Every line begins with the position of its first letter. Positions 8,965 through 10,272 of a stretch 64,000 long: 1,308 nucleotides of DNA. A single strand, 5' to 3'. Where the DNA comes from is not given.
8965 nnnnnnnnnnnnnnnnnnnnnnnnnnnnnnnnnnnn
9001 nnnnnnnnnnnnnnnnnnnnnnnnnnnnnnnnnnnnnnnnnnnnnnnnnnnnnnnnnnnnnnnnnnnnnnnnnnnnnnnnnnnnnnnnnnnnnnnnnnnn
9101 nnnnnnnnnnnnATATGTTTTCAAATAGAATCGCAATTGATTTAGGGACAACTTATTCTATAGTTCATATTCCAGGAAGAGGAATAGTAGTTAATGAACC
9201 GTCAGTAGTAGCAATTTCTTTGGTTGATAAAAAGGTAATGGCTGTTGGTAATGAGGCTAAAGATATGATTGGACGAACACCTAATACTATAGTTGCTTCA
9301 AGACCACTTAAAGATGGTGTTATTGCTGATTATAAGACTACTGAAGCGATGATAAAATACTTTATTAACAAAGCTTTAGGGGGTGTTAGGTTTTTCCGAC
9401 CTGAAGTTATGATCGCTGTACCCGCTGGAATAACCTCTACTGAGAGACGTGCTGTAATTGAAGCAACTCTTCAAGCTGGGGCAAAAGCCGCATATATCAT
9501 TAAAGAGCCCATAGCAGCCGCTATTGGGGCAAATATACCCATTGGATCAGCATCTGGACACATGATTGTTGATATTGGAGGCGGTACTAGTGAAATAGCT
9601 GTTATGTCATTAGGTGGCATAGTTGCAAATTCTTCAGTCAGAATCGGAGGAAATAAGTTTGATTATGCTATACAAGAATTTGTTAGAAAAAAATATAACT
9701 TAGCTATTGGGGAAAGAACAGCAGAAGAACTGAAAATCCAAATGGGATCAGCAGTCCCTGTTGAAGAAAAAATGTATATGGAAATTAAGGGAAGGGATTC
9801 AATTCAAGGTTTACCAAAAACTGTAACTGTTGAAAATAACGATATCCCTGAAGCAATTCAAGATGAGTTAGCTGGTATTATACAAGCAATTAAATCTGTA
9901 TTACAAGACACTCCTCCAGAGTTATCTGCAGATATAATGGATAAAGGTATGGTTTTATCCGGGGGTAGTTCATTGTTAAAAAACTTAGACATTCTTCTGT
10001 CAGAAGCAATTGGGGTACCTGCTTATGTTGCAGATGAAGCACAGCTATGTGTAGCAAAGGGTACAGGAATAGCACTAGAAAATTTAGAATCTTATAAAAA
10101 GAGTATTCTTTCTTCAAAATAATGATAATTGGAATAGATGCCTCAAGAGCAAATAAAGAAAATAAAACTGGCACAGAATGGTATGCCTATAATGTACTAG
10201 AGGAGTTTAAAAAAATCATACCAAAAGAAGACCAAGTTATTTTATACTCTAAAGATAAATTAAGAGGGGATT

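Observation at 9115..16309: Two MreB paralogs 5 kb apart, one embedded in a glycosyltransferase/DUF4012 surface-glycan cluster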

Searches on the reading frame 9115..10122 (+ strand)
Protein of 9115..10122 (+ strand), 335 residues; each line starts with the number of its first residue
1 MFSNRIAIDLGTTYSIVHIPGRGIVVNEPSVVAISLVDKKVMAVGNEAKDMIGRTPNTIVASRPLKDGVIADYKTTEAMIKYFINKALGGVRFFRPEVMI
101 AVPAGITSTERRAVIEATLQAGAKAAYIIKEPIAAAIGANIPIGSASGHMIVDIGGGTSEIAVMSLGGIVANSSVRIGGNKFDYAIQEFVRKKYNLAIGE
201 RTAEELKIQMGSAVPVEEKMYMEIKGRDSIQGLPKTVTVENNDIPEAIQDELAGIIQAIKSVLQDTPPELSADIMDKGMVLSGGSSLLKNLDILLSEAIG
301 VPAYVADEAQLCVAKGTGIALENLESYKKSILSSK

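Call 3: search_protein_families(library=pfam, proteins=[window:9115-10122:+])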
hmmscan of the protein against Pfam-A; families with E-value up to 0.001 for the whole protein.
window:9115-10122:+ (335 aa): 5 families
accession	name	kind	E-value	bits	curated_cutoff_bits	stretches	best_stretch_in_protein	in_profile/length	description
PF06723.19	MreB_Mbl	-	2.8e-132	441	27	1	4-328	2-326/327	MreB/Mbl protein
PF00012.26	HSP70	-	2e-13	49.9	20.6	1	97-319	135-370/599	Hsp70 protein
PF14450.12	FtsA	-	1.1e-10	42.4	31.8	1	151-307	2-111/127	Cell division protein FtsA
PF00022.25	Actin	-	2.3e-10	40.1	27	1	42-193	46-190/410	Actin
PF06277.17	EutA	-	0.00017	21.1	27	1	151-186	147-182/475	Ethanolamine utilisation protein EutA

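Call 6: search_solved_structures(query=window:9115-10122:+, show_alignments=2)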
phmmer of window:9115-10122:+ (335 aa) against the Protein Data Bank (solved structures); distinct sequences matched with E-value up to 0.001: 126 (the best 60 are shown).
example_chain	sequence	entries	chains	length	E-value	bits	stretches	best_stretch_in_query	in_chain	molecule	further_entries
7zpt_M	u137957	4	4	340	8.5e-111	373.1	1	5-329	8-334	Cell shape-determining protein MreB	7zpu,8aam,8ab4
8azg_M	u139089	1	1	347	9.1e-111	373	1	5-329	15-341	Cell shape-determining protein MreB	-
1jce_A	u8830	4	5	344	1e-96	326.9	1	4-329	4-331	ROD SHAPE-DETERMINING PROTEIN MREB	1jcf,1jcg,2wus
4cze_A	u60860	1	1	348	2.4e-94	319.1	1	1-333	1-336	ROD SHAPE-DETERMINING PROTEIN MREB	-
4czf_A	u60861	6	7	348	7.7e-93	314.1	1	1-333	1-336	ROD SHAPE-DETERMINING PROTEIN MREB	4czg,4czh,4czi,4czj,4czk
4czl_A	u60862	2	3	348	1.9e-92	312.9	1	1-333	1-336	ROD SHAPE-DETERMINING PROTEIN MREB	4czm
7bvy_A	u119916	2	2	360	5e-67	229.4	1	6-322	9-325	Cell shape determining protein MreB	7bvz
7e1c_A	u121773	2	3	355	8.2e-58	199.1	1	6-317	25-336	Cell shape-determining protein MreB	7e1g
3qfp_A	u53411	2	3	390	1.1e-12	50.9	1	98-296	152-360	78 kDa glucose-regulated protein homolog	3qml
3qfu_A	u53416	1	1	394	1.2e-12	50.8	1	98-296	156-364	78 kDa glucose-regulated protein homolog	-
6ha7_A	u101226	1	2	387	7.2e-12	48.3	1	98-297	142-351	Endoplasmic reticulum chaperone BiP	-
6zyh_A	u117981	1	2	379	7.6e-12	48.2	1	98-297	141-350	Endoplasmic reticulum chaperone BiP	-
6h9u_A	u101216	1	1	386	7.9e-12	48.2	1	98-297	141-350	Endoplasmic reticulum chaperone BiP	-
9h0c_A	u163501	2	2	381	8.1e-12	48.1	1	98-297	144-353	Endoplasmic reticulum chaperone BiP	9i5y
6cz1_A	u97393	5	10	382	8.2e-12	48.1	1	98-297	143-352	Endoplasmic reticulum chaperone BiP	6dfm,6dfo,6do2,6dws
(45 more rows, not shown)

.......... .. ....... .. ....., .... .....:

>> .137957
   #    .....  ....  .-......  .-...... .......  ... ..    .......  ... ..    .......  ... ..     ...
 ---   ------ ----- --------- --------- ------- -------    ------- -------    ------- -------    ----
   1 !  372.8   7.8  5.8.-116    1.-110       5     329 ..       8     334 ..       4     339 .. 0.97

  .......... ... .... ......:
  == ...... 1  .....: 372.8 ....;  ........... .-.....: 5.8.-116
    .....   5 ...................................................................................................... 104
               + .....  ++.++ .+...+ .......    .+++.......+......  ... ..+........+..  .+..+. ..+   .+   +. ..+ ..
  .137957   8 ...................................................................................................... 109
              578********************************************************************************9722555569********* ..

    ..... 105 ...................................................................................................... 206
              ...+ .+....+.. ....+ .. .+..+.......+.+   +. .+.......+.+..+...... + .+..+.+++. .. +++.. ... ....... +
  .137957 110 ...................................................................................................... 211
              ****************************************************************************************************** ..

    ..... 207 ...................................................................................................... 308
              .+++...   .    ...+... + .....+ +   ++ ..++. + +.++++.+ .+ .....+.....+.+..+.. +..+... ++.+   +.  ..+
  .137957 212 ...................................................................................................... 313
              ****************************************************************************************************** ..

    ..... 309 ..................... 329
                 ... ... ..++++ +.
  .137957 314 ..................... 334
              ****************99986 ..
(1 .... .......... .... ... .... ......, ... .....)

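Call 8: find_homologous_proteins(query=window:9115-10122:+, max_evalue=1e-40)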
Query window:9115-10122:+ (335 aa): 8000 proteins with E <= 1e-40 among 8000 candidates; the best 120 are listed.
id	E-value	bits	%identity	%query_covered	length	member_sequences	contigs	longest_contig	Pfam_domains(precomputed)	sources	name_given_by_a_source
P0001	2.8e-206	702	100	100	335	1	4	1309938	PF00012.27,PF06723.20,PF14450.13,PF00022.26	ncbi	ncbi:MAG: rod shape-determining protein [Candidatus Kerfeldbacteria bacterium]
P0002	1.0e-203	693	97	100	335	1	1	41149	PF00012.27,PF06723.20,PF14450.13,PF00022.26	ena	-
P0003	6.4e-195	664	93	100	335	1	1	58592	PF00012.27,PF06723.20,PF14450.13,PF00022.26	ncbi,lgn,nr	ncbi:MAG: rod shape-determining protein [bacterium]|nr:rod shape-determining protein [bacterium]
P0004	6.8e-194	661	92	100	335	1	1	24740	PF00012.27,PF06723.20,PF14450.13,PF00022.26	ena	-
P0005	2.1e-193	659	92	100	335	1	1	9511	PF00012.27,PF06723.20,PF14450.13,PF00022.26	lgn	-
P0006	8.4e-189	644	89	100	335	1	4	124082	PF00012.27,PF06723.20,PF14450.13,PF00022.26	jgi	jgi:rod shape-determining protein MreB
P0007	9.4e-189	644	89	100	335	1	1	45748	PF00012.27,PF06723.20,PF14450.13,PF00022.26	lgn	-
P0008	9.4e-189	644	89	100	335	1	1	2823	PF00012.27,PF06723.20,PF14450.13,PF00022.26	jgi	-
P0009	1.6e-188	643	89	100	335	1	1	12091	PF00012.27,PF06723.20,PF14450.13,PF00022.26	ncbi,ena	-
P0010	6.3e-188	641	89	100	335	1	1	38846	PF00012.27,PF06723.20,PF14450.13,PF00022.26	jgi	-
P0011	9.2e-188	641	88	100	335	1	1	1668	PF00012.27,PF06723.20,PF14450.13,PF00022.26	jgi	-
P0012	3.2e-187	639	87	100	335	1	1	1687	PF00012.27,PF06723.20,PF14450.13,PF00022.26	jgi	-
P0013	4.9e-187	638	87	100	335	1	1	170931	PF00012.27,PF06723.20,PF14450.13,PF00022.26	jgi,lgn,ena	-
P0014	5.2e-187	638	88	100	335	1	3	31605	PF00012.27,PF06723.20,PF14450.13,PF00022.26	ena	-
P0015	6.7e-187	638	88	100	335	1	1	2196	PF00012.27,PF06723.20,PF14450.13,PF00022.26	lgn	-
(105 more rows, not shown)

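Call 9: find_related_loci(query=window:9115-10122:+, collection=genome_contigs, flank=10000)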
Query window:9115-10122:+ (335 aa) in genome_contigs; peptide patterns used: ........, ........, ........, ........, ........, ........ (x = any residue, [..] = any of these).
600 stretches matched a pattern (row limit reached: there are more); 546 encode a relative of the query (tblastn E <= 1e-3); the best 80 are kept; 80 distinct loci.
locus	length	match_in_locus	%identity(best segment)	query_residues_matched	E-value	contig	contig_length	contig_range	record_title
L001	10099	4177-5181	84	1-335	0e+0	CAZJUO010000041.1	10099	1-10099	MAG TPA_asm: uncultured Gammaproteobacteria bacterium isolate SRP141376_co4_277 genome assembly, contig: NODE_10953_leng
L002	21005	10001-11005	84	1-335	0e+0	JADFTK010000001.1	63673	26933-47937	MAG: Patescibacteria group bacterium isolate B9T1L10 B9T1L10_NODE305, whole genome shotgun sequence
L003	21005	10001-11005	84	1-335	0e+0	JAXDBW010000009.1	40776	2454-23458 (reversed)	MAG: Patescibacteria group bacterium isolate POMEDNA-B28 Raw2_k127_59181, whole genome shotgun sequence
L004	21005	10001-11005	81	1-335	0e+0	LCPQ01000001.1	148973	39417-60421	MAG: Parcubacteria group bacterium GW2011_GWA2_48_9 UY34_C0001, whole genome shotgun sequence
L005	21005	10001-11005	81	1-335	0e+0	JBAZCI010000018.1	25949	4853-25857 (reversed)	MAG: Patescibacteria group bacterium isolate SO_2017_GW1_133 NODE_7741_length_25949_cov_1.549260_OW334_2017, whole genom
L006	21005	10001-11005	81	1-335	0e+0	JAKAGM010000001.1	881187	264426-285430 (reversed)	MAG: bacterium isolate WY2.bin33 NODE_1_length_881187_cov_3.460649, whole genome shotgun sequence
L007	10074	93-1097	77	1-335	2e-180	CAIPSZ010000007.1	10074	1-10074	Candidatus Kerfeldbacteria bacterium isolate T7-022_bin-570 genome assembly, contig: bin-570:007/195, whole genome shotg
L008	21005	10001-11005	79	1-335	3e-180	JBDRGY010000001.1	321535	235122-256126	MAG: Patescibacteria group bacterium isolate MEGAHIT-group-1.473 k141_1774891, whole genome shotgun sequence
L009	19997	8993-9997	77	1-335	2e-178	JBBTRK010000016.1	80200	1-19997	MAG: Patescibacteria group bacterium isolate H52-bin111_1 H52_bin111_1_000000000016, whole genome shotgun sequence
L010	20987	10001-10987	79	1-329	7e-178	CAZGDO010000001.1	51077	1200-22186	MAG TPA_asm: uncultured Gammaproteobacteria bacterium isolate binchicken_co387_564 genome assembly, contig: NODE_266_len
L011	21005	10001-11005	80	1-335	2e-177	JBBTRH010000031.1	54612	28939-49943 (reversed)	MAG: Patescibacteria group bacterium isolate H32-bin145_1 H32_bin145_1_000000000031, whole genome shotgun sequence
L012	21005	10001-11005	80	1-335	2e-177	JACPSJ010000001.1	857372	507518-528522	MAG: Candidatus Kerfeldbacteria bacterium isolate NC_groundwater_702_Ag_S-0.2um_58_11 S36_SO-2_scaffold_22101, whole gen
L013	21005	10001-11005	78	1-335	2e-177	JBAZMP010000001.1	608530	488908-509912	MAG: Patescibacteria group bacterium isolate SO_2017_LW4_46 scaffold_9_c1_LW137-91_2017, whole genome shotgun sequence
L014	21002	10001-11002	77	1-334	4e-177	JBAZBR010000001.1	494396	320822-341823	MAG: Patescibacteria group bacterium isolate SO_2017_GW1_117 NODE_115_length_494396_cov_1.400511_OW334_2017, whole genom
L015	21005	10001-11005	75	1-335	2e-176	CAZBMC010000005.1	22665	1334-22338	MAG TPA_asm: uncultured Gammaproteobacteria bacterium isolate SRP329715_co1_47 genome assembly, contig: NODE_3260_length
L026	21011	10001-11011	76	1-335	6e-173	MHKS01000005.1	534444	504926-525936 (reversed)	MAG: Candidatus Komeilibacteria bacterium RIFOXYD1_FULL_37_29 rifoxyd1_full_scaffold_8, whole genome shotgun sequence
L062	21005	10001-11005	74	1-335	2e-167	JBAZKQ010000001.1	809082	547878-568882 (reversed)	MAG: Patescibacteria group bacterium isolate SO_2017_LW4_148 scaffold_12_c1_LW137-91_2017, whole genome shotgun sequence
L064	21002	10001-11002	74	1-334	2e-167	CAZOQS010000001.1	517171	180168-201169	MAG TPA_asm: uncultured Gammaproteobacteria bacterium isolate SRP296810_co1_165 genome assembly, contig: NODE_3_length_5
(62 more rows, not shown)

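Call 18: search_protein_families(library=ncbifam, proteins=[window:9115-10122:+], max_evalue=0.00001)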
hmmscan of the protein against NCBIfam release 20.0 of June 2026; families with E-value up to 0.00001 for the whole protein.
window:9115-10122:+ (335 aa): 16 families
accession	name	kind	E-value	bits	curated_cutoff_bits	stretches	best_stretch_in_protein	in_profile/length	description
NF010539.0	PRK13927.1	subfamily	1.7e-136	454.6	293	1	1-331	4-336/339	rod shape-determining protein MreB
TIGR00904.1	mreB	subfamily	3e-134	447.3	365.75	1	2-328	1-333/334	MreB/Mrl family cell shape determining protein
NF010540.1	PRK13929.1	exception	8e-109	363.7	515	1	2-329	2-332/334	rod-share determining protein MreBH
NF040964.1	MamK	subfamily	3.2e-18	65.9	400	1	6-299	3-293/335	MamK family actin-like protein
TIGR01991.1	HscA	equivalog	3.5e-15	55.5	708.55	1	98-292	133-330/600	Fe-S protein assembly chaperone HscA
NF003520.0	PRK05183.1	subfamily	1e-14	53.9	620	1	98-324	153-382/621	Fe-S protein assembly chaperone HscA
TIGR01174.1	ftsA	equivalog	4.2e-14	52.4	175.85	1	110-306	159-345/371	cell division protein FtsA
NF053558.1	BeeR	equivalog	6.5e-14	51.7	530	1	62-298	68-307/349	BeeR family actin-like protein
TIGR02529.1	EutJ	subfamily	2.7e-13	49.9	152.1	1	61-221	27-183/239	ethanolamine utilization protein EutJ family protein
NF011660.0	PRK15080.1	equivalog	3e-13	49.6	182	1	61-222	60-217/277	ethanolamine utilization protein EutJ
NF002399.0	PRK01433.1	equivalog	7.9e-11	41.3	743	1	97-329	143-362/595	Fe-S protein assembly chaperone HscA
NF001413.0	PRK00290.1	equivalog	2.2e-10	39.5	648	1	98-195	136-237/625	molecular chaperone DnaK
TIGR02350.1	prok_dnaK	equivalog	3.3e-10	39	822.55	1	97-196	132-237/596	molecular chaperone DnaK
NF009946.0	PRK13410.1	equivalog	4.8e-10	38.3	1019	1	98-195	138-240/669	molecular chaperone DnaK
NF009947.0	PRK13411.1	equivalog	3.1e-09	35.4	1002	1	98-195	136-239/662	molecular chaperone DnaK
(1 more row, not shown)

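Call 27: search_protein_families(library=pfam, proteins=[L062:6681-7673:+, L062:7678-8130:+, L062:8142-8537:+, L062:8542-9507:+, L062:9512-9943:+, L062:11049-12260:+, L062:12333-14360:+, L062:14363-15382:+, L062:15470-16600:-, L062:16619-17752:-], max_evalue=0.001)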
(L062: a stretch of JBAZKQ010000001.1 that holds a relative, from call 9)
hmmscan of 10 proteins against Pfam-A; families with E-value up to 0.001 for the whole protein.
L062:6681-7673:+ (330 aa): 1 family
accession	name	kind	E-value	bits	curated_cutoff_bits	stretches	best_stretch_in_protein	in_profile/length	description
PF00294.29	PfkB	-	7.4e-43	147.4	25.8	1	42-321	20-298/302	pfkB family carbohydrate kinase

L062:7678-8130:+ (150 aa): 3 families
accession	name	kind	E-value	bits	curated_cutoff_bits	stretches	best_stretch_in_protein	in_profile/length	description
PF00908.23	dTDP_sugar_isom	-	6.9e-12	45.8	27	1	2-139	4-152/168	dTDP-4-dehydrorhamnose 3,5-epimerase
PF14667.12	Polysacc_synt_C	-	1.1e-06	29.2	28.7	1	14-125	2-103/111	Polysaccharide biosynthesis C-terminal domain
PF05523.17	FdtA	-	9.1e-05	22.7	23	1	5-78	3-76/131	WxcM-like, C-terminal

L062:8142-8537:+ (131 aa): 2 families
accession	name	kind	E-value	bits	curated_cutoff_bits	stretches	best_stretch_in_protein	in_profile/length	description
PF01230.28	HIT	-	6.1e-28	97.8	21.5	1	10-105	2-97/98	HIT domain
PF11969.13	DcpS_C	-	1.4e-16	61.4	24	1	2-105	2-105/114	Scavenger mRNA decapping enzyme C-term binding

L062:8542-9507:+ (321 aa): 9 families
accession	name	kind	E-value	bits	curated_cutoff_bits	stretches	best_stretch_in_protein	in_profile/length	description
PF16363.11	GDP_Man_Dehyd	-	2e-85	287.6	27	1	4-305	1-332/332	GDP-mannose 4,6 dehydratase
PF01370.27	Epimerase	-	1e-63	215.4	20.9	1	3-241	1-240/240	NAD dependent epimerase/dehydratase family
PF01073.25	3Beta_HSD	-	3.5e-22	79.2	22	1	4-219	1-219/280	3-beta hydroxysteroid dehydrogenase/isomerase family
PF07993.18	NAD_binding_4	-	3.2e-18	66.3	20.1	1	5-178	1-206/258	Male sterility protein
PF04321.23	RmlD_sub_bind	-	6.7e-16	58.6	27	1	1-164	1-140/287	RmlD substrate binding domain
PF02719.21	Polysacc_synt_2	-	1.3e-15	57.9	20.2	1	3-126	1-131/293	Polysaccharide biosynthesis protein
PF13460.12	NAD_binding_10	-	4.5e-11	43.4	27.2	1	31-162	19-133/184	NAD(P)H-binding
PF05368.20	NmrA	-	0.00018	21.7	27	1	2-114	4-98/298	NmrA-like family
PF00106.31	adh_short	-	0.00022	21.2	26.6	0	3-73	3-71/195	short chain dehydrogenase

L062:9512-9943:+ (143 aa): 1 family
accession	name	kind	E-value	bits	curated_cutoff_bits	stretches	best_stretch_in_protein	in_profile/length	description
PF00072.30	Response_reg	-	4.6e-17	62.6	30.2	1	6-110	1-100/111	Response regulator receiver domain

L062:11049-12260:+ (403 aa): 5 families
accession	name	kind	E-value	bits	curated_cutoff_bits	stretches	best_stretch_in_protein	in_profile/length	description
PF00534.26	Glycos_transf_1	-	7.2e-37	127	26.4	1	225-380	14-169/172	Glycosyl transferases group 1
PF13692.12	Glyco_trans_1_4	-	3.6e-26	92.6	27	1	227-369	2-142/142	Glycosyl transferases group 1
PF13439.12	Glyco_transf_4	-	1.7e-09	38.3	28.5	1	17-204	3-169/170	Glycosyltransferase Family 4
PF20706.3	GT4-conflict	-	3.4e-06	26.7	26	1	224-336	195-312/385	Family 4 Glycosyltransferase in conflict systems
PF13524.12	Glyco_trans_1_2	-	3.6e-05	24.2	25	1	256-395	13-141/144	Glycosyl transferase-like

L062:12333-14360:+ (675 aa): 4 families
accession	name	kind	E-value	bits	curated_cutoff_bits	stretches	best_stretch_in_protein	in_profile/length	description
PF00082.27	Peptidase_S8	-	2.6e-50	171.8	21.8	1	54-337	4-275/288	Subtilase family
PF01839.29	FG-GAP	-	7.3e-10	39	22.1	1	407-430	2-25/37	FG-GAP repeat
PF13517.12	FG-GAP_3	-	1e-08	36.1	26.9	0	406-425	42-61/61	FG-GAP-like repeat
PF25292.1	Beta-prop_CGLA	-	0.00069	19.6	26.8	0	410-451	34-72/316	Lambda-carrageenase beta-propeller domain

L062:14363-15382:+ (339 aa): 4 families
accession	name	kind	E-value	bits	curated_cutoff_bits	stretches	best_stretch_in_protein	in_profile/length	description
PF01370.27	Epimerase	-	1.4e-38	133.1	20.9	1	12-262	1-240/240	NAD dependent epimerase/dehydratase family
PF16363.11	GDP_Man_Dehyd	-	4e-33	115.7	27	1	13-325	1-332/332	GDP-mannose 4,6 dehydratase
PF01073.25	3Beta_HSD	-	1.4e-07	31.3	22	1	13-242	1-220/280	3-beta hydroxysteroid dehydrogenase/isomerase family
PF07993.18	NAD_binding_4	-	1.2e-06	28.4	20.1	0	110-204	109-213/258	Male sterility protein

L062:15470-16600:- (376 aa): 4 families
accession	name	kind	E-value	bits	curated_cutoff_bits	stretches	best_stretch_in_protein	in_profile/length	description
PF13692.12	Glyco_trans_1_4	-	4.8e-23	82.4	27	1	235-370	2-140/142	Glycosyl transferases group 1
PF00534.26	Glycos_transf_1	-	5.7e-22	78.5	26.4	1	231-366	12-152/172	Glycosyl transferases group 1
PF13439.12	Glyco_transf_4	-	4.6e-11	43.5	28.5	1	16-191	2-150/170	Glycosyltransferase Family 4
PF13579.12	Glyco_trans_4_4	-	5.2e-10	40.3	29.7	1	16-195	1-148/158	Glycosyl transferase 4-like domain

L062:16619-17752:- (377 aa): 6 families
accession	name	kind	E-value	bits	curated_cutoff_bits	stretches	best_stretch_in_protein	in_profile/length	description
PF00534.26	Glycos_transf_1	-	2.5e-38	131.7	26.4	1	192-355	10-171/172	Glycosyl transferases group 1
PF13692.12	Glyco_trans_1_4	-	7.7e-30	104.4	27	1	199-341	3-141/142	Glycosyl transferases group 1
PF13524.12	Glyco_trans_1_2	-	1.2e-11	45.1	25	1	229-364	14-136/144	Glycosyl transferase-like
PF20706.3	GT4-conflict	-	4.2e-09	36.3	26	1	194-331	194-335/385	Family 4 Glycosyltransferase in conflict systems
PF13439.12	Glyco_transf_4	-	1.8e-07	31.8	28.5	1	15-162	2-169/170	Glycosyltransferase Family 4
PF13579.12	Glyco_trans_4_4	-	3e-05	24.9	29.7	1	57-135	65-138/158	Glycosyl transferase 4-like domain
